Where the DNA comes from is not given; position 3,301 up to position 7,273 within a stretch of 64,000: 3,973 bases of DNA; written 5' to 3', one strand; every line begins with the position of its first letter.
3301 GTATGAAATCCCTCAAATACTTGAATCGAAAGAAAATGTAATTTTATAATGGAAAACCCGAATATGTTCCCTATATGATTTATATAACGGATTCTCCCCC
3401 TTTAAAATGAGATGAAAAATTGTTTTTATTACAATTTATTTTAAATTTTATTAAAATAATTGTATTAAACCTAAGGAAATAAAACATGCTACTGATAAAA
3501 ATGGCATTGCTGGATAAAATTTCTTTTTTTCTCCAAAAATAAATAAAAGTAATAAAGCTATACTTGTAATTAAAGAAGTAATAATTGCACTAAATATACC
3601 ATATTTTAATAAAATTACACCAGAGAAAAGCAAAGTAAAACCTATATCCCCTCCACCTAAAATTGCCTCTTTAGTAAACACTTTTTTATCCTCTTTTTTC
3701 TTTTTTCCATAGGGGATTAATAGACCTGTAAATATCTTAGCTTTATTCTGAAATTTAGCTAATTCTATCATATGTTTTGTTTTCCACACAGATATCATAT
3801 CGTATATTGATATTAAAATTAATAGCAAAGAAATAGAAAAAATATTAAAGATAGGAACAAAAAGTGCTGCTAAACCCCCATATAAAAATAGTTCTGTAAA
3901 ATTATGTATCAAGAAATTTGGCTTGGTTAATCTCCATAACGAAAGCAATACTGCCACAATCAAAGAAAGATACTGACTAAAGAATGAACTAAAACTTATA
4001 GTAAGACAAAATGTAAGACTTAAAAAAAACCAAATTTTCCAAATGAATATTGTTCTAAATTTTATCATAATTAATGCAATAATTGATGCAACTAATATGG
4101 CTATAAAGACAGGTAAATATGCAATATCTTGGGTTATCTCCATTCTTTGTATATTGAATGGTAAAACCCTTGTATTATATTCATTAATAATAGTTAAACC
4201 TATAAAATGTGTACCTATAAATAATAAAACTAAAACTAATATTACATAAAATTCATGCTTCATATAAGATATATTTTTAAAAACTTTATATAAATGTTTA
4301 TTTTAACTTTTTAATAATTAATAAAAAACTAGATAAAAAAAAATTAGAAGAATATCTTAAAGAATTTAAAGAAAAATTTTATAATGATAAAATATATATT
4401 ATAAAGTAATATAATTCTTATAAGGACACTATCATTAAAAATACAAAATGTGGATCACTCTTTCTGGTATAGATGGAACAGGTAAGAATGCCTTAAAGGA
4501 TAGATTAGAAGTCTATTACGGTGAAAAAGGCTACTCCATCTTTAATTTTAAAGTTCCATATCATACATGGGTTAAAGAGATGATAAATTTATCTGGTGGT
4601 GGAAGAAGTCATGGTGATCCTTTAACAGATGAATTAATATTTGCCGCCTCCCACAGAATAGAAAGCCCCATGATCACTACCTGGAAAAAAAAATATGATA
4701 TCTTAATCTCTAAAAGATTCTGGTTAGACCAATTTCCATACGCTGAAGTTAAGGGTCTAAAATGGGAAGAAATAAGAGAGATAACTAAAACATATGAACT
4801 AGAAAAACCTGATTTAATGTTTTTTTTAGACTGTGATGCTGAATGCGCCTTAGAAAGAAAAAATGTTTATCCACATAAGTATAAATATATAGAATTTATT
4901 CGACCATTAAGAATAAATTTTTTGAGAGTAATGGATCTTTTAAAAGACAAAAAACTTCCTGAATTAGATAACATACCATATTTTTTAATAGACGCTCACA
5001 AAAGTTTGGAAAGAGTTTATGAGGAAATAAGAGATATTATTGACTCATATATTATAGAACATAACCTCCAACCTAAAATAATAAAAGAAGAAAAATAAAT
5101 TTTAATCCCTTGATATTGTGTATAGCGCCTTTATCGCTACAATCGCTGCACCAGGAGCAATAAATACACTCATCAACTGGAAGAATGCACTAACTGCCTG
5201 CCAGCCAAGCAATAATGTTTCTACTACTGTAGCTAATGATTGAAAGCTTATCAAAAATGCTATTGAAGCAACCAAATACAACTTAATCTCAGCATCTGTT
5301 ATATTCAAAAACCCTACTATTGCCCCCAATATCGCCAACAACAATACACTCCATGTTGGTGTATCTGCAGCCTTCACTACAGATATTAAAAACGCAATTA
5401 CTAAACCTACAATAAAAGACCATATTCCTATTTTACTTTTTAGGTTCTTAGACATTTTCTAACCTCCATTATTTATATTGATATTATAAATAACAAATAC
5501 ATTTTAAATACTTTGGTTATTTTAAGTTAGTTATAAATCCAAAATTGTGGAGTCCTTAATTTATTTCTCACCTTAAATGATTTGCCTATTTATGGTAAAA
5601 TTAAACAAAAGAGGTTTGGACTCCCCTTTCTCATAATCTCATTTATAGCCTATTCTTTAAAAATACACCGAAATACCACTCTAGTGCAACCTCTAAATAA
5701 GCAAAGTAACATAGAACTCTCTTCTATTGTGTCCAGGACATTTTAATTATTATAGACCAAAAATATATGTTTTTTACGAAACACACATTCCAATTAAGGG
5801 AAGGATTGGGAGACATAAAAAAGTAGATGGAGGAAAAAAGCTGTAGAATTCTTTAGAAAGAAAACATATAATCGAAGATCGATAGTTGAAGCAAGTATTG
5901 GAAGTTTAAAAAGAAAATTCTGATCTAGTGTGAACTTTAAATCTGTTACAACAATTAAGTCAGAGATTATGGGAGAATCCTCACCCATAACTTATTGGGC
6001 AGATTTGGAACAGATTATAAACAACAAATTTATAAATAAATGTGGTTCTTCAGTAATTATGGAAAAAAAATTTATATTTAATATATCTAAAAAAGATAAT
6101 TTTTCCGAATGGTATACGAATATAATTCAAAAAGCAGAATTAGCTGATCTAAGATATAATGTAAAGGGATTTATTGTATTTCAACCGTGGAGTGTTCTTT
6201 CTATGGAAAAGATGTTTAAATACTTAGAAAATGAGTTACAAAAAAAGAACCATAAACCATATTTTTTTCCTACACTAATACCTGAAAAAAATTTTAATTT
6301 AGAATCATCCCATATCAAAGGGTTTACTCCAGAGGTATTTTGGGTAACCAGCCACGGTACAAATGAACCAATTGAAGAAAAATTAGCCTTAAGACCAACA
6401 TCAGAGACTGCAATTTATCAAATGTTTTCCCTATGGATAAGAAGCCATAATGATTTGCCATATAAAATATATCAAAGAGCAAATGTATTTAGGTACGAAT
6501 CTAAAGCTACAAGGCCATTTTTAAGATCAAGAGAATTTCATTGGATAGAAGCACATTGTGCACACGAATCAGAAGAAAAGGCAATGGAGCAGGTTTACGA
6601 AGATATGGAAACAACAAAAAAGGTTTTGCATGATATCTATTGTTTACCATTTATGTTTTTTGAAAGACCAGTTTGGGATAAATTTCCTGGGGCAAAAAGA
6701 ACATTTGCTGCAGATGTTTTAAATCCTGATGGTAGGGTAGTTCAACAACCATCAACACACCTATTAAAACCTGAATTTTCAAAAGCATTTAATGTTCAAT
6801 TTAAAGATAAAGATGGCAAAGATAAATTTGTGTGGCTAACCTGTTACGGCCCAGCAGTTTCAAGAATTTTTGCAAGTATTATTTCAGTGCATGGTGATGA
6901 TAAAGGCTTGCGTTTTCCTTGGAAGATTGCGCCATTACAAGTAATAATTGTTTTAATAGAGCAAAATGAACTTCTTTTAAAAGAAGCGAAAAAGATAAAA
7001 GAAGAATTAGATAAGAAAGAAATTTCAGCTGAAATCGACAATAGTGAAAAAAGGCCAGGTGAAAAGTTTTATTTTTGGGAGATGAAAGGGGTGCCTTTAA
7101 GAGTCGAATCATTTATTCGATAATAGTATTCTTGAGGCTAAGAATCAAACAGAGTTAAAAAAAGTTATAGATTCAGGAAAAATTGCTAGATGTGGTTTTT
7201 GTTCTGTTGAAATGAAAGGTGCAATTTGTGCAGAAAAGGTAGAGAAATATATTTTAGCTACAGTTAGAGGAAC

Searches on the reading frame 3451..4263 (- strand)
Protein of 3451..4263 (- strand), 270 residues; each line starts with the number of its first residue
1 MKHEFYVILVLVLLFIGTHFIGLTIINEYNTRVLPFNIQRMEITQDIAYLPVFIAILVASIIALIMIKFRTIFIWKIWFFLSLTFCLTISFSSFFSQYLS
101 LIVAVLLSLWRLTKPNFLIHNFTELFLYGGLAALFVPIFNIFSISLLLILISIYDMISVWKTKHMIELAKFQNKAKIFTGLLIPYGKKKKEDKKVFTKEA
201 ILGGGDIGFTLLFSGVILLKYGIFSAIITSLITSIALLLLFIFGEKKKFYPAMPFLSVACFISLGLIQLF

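Call 31: search_protein_families(library=pfam, proteins=[window:3451-4263:-], max_evalue=0.00001)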
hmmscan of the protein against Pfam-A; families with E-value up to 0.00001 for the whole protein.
window:3451-4263:- (270 aa): 1 family
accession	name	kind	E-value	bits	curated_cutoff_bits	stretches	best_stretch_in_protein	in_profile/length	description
PF06550.16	SPP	-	4e-09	36.8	23.9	1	44-258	30-268/283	Signal-peptide peptidase, presenilin aspartyl protease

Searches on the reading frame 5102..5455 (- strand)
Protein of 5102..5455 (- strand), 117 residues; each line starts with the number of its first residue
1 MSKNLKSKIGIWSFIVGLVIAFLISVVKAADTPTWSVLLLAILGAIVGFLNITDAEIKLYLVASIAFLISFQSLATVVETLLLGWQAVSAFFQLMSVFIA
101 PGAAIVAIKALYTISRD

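Call 44: find_encoding_contigs(protein=window:5102-5455:-, flank=4000, max_places=6)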
Protein window:5102-5455:- (117 aa): 23 contigs read that carry it; 6 places shown.
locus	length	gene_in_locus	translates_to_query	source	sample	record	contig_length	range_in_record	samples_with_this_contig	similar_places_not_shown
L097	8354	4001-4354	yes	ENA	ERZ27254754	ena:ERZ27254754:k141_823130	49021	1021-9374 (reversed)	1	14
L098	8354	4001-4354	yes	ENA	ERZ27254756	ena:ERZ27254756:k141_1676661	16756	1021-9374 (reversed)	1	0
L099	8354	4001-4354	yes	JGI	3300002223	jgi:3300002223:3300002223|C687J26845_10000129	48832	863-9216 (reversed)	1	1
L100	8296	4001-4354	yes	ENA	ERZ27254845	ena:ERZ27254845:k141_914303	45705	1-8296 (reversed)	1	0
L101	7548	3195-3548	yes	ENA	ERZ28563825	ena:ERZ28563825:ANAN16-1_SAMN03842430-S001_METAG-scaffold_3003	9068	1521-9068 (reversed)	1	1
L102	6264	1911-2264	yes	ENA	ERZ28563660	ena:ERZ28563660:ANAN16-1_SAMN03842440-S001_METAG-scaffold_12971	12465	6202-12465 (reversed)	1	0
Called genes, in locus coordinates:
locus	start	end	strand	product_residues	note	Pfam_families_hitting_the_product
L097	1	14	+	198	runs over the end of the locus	PF02002:TFIIE_alpha, PF08271:Zn_Ribbon_TF (weak)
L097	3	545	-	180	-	PF02163:Peptidase_M50 (faint)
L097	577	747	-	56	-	PF26391:MamI (weak)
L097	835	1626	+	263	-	PF07992:Pyr_redox_2, PF13738:Pyr_redox_3 (weak), PF07992:Pyr_redox_2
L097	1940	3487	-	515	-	PF00587:tRNA-synt_2b, PF03129:HGTP_anticodon, PF09180:ProRS-C_1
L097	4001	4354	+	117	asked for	-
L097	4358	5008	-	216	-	PF02223:Thymidylate_kin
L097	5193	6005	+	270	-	PF06550:SPP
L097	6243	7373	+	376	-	PF13439:Glyco_transf_4, PF13477:Glyco_trans_4_2, PF00534:Glycos_transf_1, PF13692:Glyco_trans_1_4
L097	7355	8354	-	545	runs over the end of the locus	-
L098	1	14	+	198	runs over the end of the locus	PF02002:TFIIE_alpha, PF08271:Zn_Ribbon_TF (weak)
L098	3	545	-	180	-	PF02163:Peptidase_M50 (faint)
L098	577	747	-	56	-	PF26391:MamI (weak)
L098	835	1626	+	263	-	PF07992:Pyr_redox_2, PF13738:Pyr_redox_3 (weak), PF07992:Pyr_redox_2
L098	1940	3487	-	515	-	PF00587:tRNA-synt_2b, PF03129:HGTP_anticodon, PF09180:ProRS-C_1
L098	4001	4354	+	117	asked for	-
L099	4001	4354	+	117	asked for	-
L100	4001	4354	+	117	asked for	-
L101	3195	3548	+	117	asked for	-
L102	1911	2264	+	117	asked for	-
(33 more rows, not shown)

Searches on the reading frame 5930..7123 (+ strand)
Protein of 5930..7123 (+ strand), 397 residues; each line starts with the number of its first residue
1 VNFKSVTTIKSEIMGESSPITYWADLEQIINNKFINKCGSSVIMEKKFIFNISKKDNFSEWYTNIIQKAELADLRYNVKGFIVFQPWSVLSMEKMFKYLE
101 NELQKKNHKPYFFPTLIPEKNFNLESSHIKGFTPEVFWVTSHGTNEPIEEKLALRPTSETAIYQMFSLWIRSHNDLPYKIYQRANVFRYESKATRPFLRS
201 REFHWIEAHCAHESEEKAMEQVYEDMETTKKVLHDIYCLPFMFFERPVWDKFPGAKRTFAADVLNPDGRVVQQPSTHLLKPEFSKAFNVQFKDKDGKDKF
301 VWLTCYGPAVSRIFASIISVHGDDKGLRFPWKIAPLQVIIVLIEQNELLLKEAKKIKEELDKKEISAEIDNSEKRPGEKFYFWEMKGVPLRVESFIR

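Call 31: search_protein_families(library=pfam, proteins=[window:5930-7123:+], max_evalue=0.00001)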
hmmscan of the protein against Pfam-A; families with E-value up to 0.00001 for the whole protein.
window:5930-7123:+ (397 aa): 2 families
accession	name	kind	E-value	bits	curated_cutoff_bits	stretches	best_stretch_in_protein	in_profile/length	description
PF00587.30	tRNA-synt_2b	-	3.3e-32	112.4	29.3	1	147-320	6-178/179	tRNA synthetase class II core domain (G, H, P, S and T)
PF03129.25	HGTP_anticodon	-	3.5e-10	40.3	21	1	337-393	1-58/94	Anticodon binding domain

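Call 33: search_protein_families(library=ncbifam, proteins=[window:5930-7123:+], max_evalue=1e-10)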
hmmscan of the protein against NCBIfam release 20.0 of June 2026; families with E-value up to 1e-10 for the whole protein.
window:5930-7123:+ (397 aa): 5 families
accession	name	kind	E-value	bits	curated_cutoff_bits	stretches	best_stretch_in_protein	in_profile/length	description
TIGR00408.1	proS_fam_I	equivalog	9.8e-117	390.7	437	1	53-393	3-344/475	proline--tRNA ligase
NF006625.0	PRK09194.1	equivalog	1.7e-38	132.9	558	2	279-392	411-525/559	proline--tRNA ligase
TIGR00409.1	proS_fam_II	equivalog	1.6e-35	123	306.7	2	281-392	419-531/568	proline--tRNA ligase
NF008979.1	PRK12325.1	exception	1.6e-30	106.4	550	1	280-392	289-402/437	proline--tRNA ligase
TIGR00418.1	thrS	equivalog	1.5e-16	60.4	383.65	0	63-236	174-342/565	threonine--tRNA ligase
